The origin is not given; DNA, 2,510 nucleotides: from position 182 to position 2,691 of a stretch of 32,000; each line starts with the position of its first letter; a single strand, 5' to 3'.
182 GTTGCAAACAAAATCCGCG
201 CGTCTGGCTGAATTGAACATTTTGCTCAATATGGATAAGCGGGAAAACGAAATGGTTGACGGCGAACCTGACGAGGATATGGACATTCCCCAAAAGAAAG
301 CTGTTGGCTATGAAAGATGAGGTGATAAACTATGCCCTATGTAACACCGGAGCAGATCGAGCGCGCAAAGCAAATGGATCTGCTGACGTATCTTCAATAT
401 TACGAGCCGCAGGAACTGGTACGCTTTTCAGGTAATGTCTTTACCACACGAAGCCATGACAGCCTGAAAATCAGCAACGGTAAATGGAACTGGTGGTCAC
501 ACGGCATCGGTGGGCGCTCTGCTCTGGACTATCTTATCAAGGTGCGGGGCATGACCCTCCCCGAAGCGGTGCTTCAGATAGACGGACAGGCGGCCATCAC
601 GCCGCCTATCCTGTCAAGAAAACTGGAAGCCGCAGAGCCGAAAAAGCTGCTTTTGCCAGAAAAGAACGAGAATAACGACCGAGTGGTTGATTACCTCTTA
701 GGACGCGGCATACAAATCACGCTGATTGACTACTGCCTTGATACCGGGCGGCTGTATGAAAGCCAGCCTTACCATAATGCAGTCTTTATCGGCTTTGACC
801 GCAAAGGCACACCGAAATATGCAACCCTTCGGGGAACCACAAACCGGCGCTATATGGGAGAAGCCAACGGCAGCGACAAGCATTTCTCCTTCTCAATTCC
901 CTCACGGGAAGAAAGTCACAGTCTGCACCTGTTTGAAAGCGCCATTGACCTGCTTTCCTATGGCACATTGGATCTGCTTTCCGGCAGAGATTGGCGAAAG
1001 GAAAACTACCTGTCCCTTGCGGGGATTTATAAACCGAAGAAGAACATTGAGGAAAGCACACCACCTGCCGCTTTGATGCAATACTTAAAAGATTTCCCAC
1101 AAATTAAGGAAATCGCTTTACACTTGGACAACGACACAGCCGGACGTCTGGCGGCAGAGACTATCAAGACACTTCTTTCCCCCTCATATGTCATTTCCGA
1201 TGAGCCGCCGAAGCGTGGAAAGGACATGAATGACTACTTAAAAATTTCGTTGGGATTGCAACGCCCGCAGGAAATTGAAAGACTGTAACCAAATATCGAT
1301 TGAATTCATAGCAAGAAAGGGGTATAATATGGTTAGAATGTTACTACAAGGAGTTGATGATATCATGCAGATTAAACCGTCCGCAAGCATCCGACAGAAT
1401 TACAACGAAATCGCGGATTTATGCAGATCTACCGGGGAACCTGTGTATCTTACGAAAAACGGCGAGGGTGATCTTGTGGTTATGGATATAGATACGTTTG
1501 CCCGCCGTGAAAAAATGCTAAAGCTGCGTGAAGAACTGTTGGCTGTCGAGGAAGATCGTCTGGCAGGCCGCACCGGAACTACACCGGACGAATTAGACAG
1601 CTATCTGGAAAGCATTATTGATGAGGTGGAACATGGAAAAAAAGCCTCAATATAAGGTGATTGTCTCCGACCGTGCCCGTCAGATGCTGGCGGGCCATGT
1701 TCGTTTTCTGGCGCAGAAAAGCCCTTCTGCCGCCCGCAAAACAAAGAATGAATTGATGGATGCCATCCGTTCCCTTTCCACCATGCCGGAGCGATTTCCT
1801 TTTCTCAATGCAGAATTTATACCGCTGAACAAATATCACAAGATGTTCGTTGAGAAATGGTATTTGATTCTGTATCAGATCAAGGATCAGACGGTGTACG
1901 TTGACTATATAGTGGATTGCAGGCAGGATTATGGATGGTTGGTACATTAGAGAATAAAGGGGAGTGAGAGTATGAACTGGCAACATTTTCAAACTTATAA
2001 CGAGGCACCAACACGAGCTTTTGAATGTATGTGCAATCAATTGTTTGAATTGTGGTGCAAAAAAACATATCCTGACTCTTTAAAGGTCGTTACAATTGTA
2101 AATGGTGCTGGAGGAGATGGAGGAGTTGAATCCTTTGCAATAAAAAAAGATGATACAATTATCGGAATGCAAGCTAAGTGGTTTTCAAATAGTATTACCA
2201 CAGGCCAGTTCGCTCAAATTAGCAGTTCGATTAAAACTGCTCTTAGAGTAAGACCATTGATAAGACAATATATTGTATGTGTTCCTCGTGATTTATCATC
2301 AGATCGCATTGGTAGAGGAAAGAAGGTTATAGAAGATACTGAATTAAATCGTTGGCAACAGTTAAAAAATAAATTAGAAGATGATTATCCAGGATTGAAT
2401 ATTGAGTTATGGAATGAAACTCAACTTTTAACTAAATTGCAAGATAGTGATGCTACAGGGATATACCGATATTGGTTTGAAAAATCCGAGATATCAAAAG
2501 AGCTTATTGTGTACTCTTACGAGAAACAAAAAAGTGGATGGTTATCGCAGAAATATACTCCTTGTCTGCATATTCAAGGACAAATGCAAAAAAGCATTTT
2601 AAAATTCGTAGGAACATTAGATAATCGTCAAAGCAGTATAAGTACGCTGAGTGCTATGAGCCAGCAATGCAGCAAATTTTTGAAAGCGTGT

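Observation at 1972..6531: Domain architecture of the 1519-aa protein: Mrr-like PD-(D/E)xK head, textbook NACHT motifs, and about 900 aa of unassignable C-terminus split by an acidic linker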

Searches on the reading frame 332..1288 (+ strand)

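Call 9: search_protein_families(library=pfam, proteins=[window:332-1288:+], max_evalue=0.001)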
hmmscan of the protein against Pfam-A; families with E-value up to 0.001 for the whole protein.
window:332-1288:+ (318 aa): 2 families
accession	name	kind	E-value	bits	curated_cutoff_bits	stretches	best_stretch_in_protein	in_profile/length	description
PF13154.11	DUF3991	-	1.3e-12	48.3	24.5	1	121-188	2-70/74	Protein of unknown function (DUF3991)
PF13155.12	Toprim_2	-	5.1e-10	40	22.1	1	200-303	2-88/88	Toprim-like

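Call 28: search_protein_families(library=padloc, proteins=[window:332-1288:+], max_evalue=0.01)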
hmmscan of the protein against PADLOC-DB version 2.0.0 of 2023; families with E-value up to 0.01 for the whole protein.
window:332-1288:+ (318 aa): 1 family
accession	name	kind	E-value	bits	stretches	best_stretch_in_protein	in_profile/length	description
PDLC03800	RTasDnaG-like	-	0.00038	17.3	1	152-306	254-375/550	DRT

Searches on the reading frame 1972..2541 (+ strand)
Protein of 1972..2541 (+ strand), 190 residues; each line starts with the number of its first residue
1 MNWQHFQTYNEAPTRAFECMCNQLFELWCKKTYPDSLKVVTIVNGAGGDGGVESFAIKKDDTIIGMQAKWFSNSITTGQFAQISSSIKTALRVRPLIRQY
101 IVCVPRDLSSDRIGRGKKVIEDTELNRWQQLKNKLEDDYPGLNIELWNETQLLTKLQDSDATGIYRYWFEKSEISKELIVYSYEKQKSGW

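Call 39: predict_structure(alignment_id=A3)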
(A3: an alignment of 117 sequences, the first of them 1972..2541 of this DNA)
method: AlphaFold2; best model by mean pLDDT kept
length: 190 residues; sequences in the alignment: 117
mean_pLDDT: 90.2   pTM: 0.82
mean pLDDT of the five models: 90.2, 85.8, 85.5, 84.9, 84.3
residues with pLDDT >= 90: 138; 70-90: 39; 50-70: 12; < 50: 1
segments of 3 or more residues with pLDDT < 50: none
pLDDT, mean of each block of 10 residues (from residue 1): 87 93 97 97 68 94 97 94 96 96 95 77 92 97 97 95 92 68 81
secondary structure, 60 per line:
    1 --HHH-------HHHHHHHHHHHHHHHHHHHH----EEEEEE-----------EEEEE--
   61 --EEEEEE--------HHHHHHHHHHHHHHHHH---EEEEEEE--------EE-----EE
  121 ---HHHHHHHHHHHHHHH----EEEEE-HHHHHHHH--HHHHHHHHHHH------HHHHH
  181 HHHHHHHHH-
elements in order: H13-32 E37-42 E54-58 E63-68 H77-93 E97-103 H124-138 E143-147 H149-156 H159-169 H176-189

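Call 42: fold_search(model_id=the predicted structure, library=pdb)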
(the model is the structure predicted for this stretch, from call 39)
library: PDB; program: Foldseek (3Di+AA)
matches with E <= 10: 1238; with E <= 0.001: 1
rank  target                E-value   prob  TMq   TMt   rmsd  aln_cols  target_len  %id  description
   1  8dgf_A                3.0e-05  1.00  0.58  0.09   7.9       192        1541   18  Avs4 bound to phage PhiV-1 portal (released 2022-08-03)
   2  1wtd_A                2.7e-03  0.98  0.38  0.29  12.2       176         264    8  Crystal structure of type II restrcition endonuclease, EcoO109I DNA-free form (released 2004-12-14)
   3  2vld_B                3.3e-03  0.99  0.35  0.30   7.5       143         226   15  crystal structure of a repair endonuclease from Pyrococcus abyssi (released 2009-05-19)
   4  2vld_A                3.7e-03  0.99  0.36  0.31   7.1       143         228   15  crystal structure of a repair endonuclease from Pyrococcus abyssi (released 2009-05-19)
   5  4xqk_A                5.1e-03  1.00  0.37  0.06   6.1       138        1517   14  ATP-dependent Type ISP restriction-modification enzyme LlaBIII bound to DNA (released 2015-09-16)
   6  1wtd_B                6.1e-03  0.96  0.38  0.29  11.8       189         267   10  Crystal structure of type II restrcition endonuclease, EcoO109I DNA-free form (released 2004-12-14)
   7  7edb_A                1.1e-02  0.99  0.43  0.26   8.5       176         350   10  EcoT38I restriction endonuclease complexed with DNA (released 2022-03-16)
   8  5gke_A                1.7e-02  0.99  0.37  0.31   6.0       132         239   16  Structure of EndoMS-dsDNA1 complex (released 2016-11-02)
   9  1y88                  2.5e-02  0.75  0.29  0.29  12.4       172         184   10  Crystal Structure of Protein of Unknown Function AF1548 (released 2004-12-21)
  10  4fym_E                2.5e-02  0.63  0.22  0.20   6.5       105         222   12  Crystal structure of Plasmodium falciparum orotate phosphoribosyltransferase (released 2013-08-07)
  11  1wte_MODEL_1_A        3.0e-02  0.85  0.36  0.27  11.8       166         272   13  Crystal structure of type II restrcition endonuclease, EcoO109I complexed with cognate DNA (released 2004-12-14)
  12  2p14                  3.2e-02  0.99  0.47  0.48   4.5       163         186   11  Crystal structure of small subunit (R.BspD6I2) of the heterodimeric restriction endonuclease R.BspD6I (released 2008-03-11)
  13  1kcf_A                3.4e-02  0.33  0.23  0.20  13.4       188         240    8  Crystal Structure of the Yeast Mitochondrial Holliday Junction Resolvase, Ydc2 (released 2001-11-28)
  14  9qed_A                3.6e-02  0.69  0.29  0.09  10.7       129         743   15  Cryo-EM structure of the XPF-ERCC1-SLX4(330-555)-SLX4IP complex (released 2025-12-17)
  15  6xl1_A                4.1e-02  0.97  0.41  0.23   4.9       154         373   11  crystal structure of cA4-activated Card1(D294N) (released 2020-12-30)
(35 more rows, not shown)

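Call 65: search_protein_families(library=pfam, proteins=[window:1972-2541:+], max_evalue=10)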
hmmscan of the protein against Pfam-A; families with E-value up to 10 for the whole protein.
window:1972-2541:+ (190 aa): 1 family
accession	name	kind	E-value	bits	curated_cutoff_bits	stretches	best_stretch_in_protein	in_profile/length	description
PF00378.25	ECH_1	-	0.2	11.4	27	1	19-83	72-134/251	Enoyl-CoA hydratase/isomerase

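Call 69: search_solved_structures(query=A7, max_evalue=10, show_alignments=3)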
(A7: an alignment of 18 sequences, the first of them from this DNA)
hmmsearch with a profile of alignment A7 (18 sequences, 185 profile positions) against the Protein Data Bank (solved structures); distinct sequences matched with E-value up to 10: 1.
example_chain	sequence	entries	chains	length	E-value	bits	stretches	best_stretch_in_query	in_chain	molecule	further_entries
8dgf_A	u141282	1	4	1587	0.0021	20.9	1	2-113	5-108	ATP-binding protein Avs4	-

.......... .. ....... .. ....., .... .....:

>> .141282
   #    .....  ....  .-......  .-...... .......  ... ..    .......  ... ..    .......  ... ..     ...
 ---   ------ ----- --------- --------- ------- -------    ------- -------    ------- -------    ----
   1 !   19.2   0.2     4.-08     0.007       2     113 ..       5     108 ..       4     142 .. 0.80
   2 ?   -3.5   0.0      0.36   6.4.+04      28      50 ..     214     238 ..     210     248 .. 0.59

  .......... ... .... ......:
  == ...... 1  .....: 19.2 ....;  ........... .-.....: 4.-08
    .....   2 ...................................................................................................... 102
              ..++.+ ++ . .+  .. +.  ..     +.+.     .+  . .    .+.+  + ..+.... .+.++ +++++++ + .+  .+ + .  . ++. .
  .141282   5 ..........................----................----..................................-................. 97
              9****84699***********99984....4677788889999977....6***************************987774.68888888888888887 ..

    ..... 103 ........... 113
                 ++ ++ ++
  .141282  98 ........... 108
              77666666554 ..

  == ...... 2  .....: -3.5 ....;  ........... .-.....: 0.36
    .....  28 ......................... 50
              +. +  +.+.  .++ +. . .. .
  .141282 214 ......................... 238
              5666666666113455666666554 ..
